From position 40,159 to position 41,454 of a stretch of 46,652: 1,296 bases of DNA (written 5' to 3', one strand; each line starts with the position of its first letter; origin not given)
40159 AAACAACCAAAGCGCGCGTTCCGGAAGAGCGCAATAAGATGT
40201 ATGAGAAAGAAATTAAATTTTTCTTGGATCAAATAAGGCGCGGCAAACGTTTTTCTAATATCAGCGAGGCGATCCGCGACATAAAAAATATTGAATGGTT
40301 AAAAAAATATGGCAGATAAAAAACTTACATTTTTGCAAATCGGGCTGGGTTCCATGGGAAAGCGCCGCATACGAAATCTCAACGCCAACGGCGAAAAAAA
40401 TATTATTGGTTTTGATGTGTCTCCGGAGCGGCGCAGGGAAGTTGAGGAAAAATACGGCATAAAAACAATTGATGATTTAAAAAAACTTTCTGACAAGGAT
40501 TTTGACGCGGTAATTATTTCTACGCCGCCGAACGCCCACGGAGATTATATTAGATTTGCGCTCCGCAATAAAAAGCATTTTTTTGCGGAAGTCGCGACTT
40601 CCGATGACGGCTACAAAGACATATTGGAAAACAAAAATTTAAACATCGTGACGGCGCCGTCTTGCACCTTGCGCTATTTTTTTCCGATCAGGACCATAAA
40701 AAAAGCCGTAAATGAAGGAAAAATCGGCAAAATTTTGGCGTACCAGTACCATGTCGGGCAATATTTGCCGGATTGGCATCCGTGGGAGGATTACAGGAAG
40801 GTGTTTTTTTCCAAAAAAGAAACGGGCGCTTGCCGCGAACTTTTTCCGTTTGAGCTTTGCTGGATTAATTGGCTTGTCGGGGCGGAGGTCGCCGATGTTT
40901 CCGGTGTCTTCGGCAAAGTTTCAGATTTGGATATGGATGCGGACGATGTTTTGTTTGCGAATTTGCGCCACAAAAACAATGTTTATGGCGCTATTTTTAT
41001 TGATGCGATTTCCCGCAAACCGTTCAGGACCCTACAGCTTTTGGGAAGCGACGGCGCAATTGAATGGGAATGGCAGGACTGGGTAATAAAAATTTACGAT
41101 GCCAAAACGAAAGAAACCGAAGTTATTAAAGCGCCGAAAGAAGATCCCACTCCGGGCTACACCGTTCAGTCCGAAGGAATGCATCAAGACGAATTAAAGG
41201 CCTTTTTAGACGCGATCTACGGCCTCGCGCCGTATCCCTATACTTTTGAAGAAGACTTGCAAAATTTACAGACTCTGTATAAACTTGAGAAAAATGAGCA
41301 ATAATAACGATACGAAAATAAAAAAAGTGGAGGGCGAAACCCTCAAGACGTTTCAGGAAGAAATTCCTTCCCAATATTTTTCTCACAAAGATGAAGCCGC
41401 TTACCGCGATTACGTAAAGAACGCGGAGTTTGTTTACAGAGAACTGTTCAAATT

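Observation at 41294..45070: Arginine-type amidinotransferase embedded in a nonulosonic-acid operon: possible guanidino/amidino-modified sugar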

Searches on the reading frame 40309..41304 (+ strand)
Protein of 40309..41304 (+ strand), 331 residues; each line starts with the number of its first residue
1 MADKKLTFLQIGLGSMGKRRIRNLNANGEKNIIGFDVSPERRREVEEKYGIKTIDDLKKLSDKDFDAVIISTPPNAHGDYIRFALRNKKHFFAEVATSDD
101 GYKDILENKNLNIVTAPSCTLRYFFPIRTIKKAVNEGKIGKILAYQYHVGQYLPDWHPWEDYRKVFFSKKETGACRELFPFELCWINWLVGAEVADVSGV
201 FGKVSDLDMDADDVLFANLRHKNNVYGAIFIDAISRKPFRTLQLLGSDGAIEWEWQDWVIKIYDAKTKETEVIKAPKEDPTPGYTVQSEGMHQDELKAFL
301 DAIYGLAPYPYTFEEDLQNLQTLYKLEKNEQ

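Call 4: search_protein_families(library=pfam, proteins=[window:40309-41304:+], max_evalue=0.01)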
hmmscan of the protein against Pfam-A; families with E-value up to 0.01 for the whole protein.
window:40309-41304:+ (331 aa): 8 families
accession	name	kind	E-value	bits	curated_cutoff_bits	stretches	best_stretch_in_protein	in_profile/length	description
PF22725.1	GFO_IDH_MocA_C3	-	2e-13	50.9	27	1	127-252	1-124/124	GFO/IDH/MocA C-terminal domain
PF01408.29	GFO_IDH_MocA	-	1e-12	49.2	24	1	9-94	4-92/120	Oxidoreductase family, NAD-binding Rossmann fold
PF02894.22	GFO_IDH_MocA_C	-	2.1e-09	38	22.9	1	131-322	1-202/218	Oxidoreductase family, C-terminal alpha/beta domain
PF03807.23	F420_oxidored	-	2.5e-06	28.4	21.6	1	11-81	5-76/94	NADP oxidoreductase coenzyme F420-dependent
PF03446.21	NAD_binding_2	-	0.0014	19.1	21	1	11-75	5-66/161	NAD binding domain of 6-phosphogluconate dehydrogenase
PF02254.24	TrkA_N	-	0.0028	18.4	23.8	1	11-111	4-110/116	TrkA-N domain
PF04069.17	OpuAC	-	0.0057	16.7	21.2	0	43-89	94-143/257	Substrate binding domain of ABC-type glycine betaine transport system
PF03435.24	Sacchrp_dh_NADP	-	0.0084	16.9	25.1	0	9-93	2-97/129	Saccharopine dehydrogenase NADP binding domain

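Call 5: search_protein_families(library=ncbifam, proteins=[window:40309-41304:+], max_evalue=0.01)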
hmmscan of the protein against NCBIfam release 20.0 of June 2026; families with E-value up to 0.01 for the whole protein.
window:40309-41304:+ (331 aa): 9 families
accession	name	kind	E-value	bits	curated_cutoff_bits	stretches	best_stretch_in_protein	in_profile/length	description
NF040723.1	UDP-GlcNAcDh_Arch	equivalog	1e-14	54.8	450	1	11-272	6-256/302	UDP-N-acetylglucosamine 3-dehydrogenase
TIGR04380.1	myo_inos_iolG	equivalog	3.7e-13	49.1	355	1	9-255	5-254/330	inositol 2-dehydrogenase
NF052479.1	LevoglcsnDh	equivalog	3.5e-10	39.1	650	1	35-157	42-166/386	levoglucosan dehydrogenase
NF052679.1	InsChiInosDhIolG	equivalog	1.7e-06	27.3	540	1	7-143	4-149/343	bifunctional inositol 2-dehydrogenase/D-chiro-inositol 1-dehydrogenase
NF058561.1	BT_2158_fam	equivalog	6.3e-06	25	750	1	4-98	34-130/487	glycoside 3-dehydrogenase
NF058563.1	BT_2159_fam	equivalog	6.5e-06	25.4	650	1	11-142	6-143/350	disaccharide 3-dehydrogenase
NF007574.0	PRK10206.1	equivalog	4.4e-05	22.7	352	1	51-154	51-158/345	oxidoreductase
NF006409.0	PRK08655.1-3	equivalog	0.0048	16.5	310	1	12-82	8-75/290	prephenate dehydrogenase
NF007161.0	PRK09599.1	subfamily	0.0087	15.3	271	0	11-62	6-55/302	NADP-dependent phosphogluconate dehydrogenase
